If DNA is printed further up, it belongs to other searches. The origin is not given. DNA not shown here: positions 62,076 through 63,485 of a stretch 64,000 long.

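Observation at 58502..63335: Four sulfotransferase-fold genes in a capsule locus, three of them divergent paralogs with an unusual H-[VI]-G-x-x-K-[TC]-G-[ST]-S loop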

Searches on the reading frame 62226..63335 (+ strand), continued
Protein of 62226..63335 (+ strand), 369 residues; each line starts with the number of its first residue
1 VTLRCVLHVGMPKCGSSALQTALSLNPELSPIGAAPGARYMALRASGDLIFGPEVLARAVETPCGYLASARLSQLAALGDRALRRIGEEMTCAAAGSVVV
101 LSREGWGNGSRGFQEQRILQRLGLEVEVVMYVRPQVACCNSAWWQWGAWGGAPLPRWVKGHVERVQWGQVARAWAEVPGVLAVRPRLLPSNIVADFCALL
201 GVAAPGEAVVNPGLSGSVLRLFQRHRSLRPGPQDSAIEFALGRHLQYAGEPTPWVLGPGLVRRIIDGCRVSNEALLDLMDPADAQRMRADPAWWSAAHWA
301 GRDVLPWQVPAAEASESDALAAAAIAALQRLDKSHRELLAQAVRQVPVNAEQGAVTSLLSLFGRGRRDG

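Call 64: search_solved_structures(query=A4, max_evalue=10, show_alignments=3)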
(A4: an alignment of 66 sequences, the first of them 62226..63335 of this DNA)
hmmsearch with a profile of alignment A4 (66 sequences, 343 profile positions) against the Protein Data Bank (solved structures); distinct sequences matched with E-value up to 10: 17.
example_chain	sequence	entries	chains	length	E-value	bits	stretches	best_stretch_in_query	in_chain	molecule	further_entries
3rnl_A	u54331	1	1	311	1.3e-12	51.2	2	118-286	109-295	Sulfotransferase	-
6yrl_A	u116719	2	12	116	0.1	15.4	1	212-279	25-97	Centriole protein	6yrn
7d1x_A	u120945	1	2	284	0.18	14.6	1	116-217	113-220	Sulfotransferase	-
7eov_A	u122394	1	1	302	0.21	14.4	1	116-217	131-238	cytosolic sulfotransferase SULT2A8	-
1q1z_A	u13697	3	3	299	0.22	14.3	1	111-213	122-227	sulfotransferase family, cytosolic, 2B, member 1 isoform b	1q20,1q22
1q1q_A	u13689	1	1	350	0.28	13.9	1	111-210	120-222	sulfotransferase family, cytosolic, 2B, member 1 isoform a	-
3fht_A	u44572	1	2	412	0.33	13.7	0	26-113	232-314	ATP-dependent RNA helicase DDX19B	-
3g0h_A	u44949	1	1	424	0.35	13.6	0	26-113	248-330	ATP-dependent RNA helicase DDX19B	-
6b4i_E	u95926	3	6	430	0.36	13.6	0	26-113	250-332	ATP-dependent RNA helicase DDX19B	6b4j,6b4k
3ews_A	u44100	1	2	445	0.39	13.5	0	26-113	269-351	ATP-dependent RNA helicase DDX19B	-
9bq5_A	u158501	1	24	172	0.39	13.5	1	266-331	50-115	Ferritin light chain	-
2ffx_J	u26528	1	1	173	0.39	13.5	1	266-331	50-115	ferritin light chain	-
5lg8_A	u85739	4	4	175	0.4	13.4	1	266-331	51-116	Ferritin light chain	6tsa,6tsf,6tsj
2fg4_A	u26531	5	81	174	0.4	13.4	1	266-331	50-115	Ferritin light chain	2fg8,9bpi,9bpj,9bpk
3kxu_A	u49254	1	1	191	0.48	13.2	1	266-331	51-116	Ferritin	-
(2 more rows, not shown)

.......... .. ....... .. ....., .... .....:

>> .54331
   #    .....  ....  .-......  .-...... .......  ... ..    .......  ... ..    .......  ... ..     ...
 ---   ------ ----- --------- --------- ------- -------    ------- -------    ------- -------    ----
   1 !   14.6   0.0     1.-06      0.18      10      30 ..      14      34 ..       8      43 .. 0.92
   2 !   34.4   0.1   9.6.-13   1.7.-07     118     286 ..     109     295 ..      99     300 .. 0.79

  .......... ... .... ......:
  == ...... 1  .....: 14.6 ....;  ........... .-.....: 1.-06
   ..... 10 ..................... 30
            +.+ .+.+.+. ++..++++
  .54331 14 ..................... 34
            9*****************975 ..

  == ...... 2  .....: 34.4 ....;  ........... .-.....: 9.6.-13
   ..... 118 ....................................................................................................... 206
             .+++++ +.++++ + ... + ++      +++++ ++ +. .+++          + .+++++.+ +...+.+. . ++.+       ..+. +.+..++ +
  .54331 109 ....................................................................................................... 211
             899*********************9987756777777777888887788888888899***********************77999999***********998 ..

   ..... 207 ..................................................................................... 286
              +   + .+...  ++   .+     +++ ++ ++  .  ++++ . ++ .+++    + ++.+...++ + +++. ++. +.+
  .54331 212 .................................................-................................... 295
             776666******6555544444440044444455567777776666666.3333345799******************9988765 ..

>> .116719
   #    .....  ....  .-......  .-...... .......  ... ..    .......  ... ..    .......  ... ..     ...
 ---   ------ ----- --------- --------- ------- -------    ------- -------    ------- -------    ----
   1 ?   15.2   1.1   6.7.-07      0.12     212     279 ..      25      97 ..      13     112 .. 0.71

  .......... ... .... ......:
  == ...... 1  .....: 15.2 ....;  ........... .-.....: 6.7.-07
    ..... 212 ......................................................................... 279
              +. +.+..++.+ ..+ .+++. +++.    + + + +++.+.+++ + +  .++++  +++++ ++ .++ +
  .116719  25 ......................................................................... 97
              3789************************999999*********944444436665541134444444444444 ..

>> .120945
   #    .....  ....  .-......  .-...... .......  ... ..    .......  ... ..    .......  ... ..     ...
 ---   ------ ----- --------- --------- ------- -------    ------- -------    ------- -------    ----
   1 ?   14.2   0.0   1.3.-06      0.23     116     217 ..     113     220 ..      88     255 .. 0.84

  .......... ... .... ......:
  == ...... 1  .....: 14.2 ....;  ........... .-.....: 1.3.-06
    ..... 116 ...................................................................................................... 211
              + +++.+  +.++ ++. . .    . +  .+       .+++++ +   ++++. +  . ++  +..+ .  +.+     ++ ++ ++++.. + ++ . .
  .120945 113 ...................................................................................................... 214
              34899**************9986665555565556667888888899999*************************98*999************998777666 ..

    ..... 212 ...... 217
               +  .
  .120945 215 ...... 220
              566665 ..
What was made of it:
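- Four cytosolic SULT sequences then align over the same motif at E 0.18-0.28 (call 64).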

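Call 66: search_protein_families(library=pfam, proteins=[L036:7897-9543:-, L036:11038-11769:-, L036:12749-13852:+, L055:8193-9653:-, L055:11011-12402:-, L023:7987-8916:+, L023:9165-9935:+, L023:11497-13605:-, L070:11679-14603:+, L070:14605-15774:+], max_evalue=0.0001)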
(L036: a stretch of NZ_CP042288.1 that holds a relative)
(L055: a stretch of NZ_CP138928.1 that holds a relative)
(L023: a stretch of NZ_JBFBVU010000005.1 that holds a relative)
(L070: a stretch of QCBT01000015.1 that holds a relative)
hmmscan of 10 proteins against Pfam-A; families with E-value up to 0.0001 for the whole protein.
L036:7897-9543:- (548 aa): 0 families

L036:11038-11769:- (243 aa): 0 families

L036:12749-13852:+ (367 aa): 3 families
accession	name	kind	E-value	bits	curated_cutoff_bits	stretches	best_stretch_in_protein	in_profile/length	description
PF17996.7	CE2_N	-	9.8e-15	55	27.9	1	45-138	2-100/108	Carbohydrate esterase 2 N-terminal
PF13472.12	Lipase_GDSL_2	-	3.3e-12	47.7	32.9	1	152-299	1-111/178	GDSL-like Lipase/Acylhydrolase family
PF00657.28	Lipase_GDSL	-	2.3e-07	31.6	23.6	1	150-291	1-117/208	GDSL-like Lipase/Acylhydrolase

L055:8193-9653:- (486 aa): 0 families

L055:11011-12402:- (463 aa): 1 family
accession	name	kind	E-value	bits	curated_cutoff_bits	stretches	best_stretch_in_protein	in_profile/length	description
PF01565.28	FAD_binding_4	-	8.9e-22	77.7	26.4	1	66-206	4-136/139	FAD binding domain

L023:7987-8916:+ (309 aa): 1 family
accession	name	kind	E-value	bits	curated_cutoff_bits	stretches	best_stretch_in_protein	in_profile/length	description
PF03547.23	Mem_trans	-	7.4e-34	117.3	25.7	1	4-305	2-343/343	Membrane transport protein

L023:9165-9935:+ (256 aa): 1 family
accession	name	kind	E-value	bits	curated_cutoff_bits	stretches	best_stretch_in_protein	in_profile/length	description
PF21948.1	LplA-B_cat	-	7.7e-37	127.6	27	1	47-244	2-199/200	Lipoyl protein ligase A/B catalytic domain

L023:11497-13605:- (702 aa): 0 families

L070:11679-14603:+ (974 aa): 4 families
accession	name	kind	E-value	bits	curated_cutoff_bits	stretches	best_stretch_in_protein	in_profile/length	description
PF00664.28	ABC_membrane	-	1.8e-54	185.7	28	1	422-689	4-274/274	ABC transporter transmembrane region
PF00005.33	ABC_tran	-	9e-35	120.7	25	1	753-901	1-137/137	ABC transporter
PF02463.25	SMC_N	-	1.9e-08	34.4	40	0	785-941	102-209/220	RecF/RecN/SMC N terminal domain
PF00027.35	cNMP_binding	-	3e-07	30.8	27.5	1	28-112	2-88/89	Cyclic nucleotide-binding domain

L070:14605-15774:+ (389 aa): 3 families
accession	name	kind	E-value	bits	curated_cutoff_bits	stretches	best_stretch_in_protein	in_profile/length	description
PF13437.12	HlyD_3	-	5.2e-17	62.9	22.2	1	239-349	2-98/106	HlyD family secretion protein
PF16576.10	HlyD_D23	-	7e-09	35.7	30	1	235-317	107-185/214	Barrel-sandwich domain of CusB or HlyD membrane-fusion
PF13533.13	Biotin_lipoyl_2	-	1.9e-05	24.8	29.8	1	81-110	3-32/32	Biotin-lipoyl like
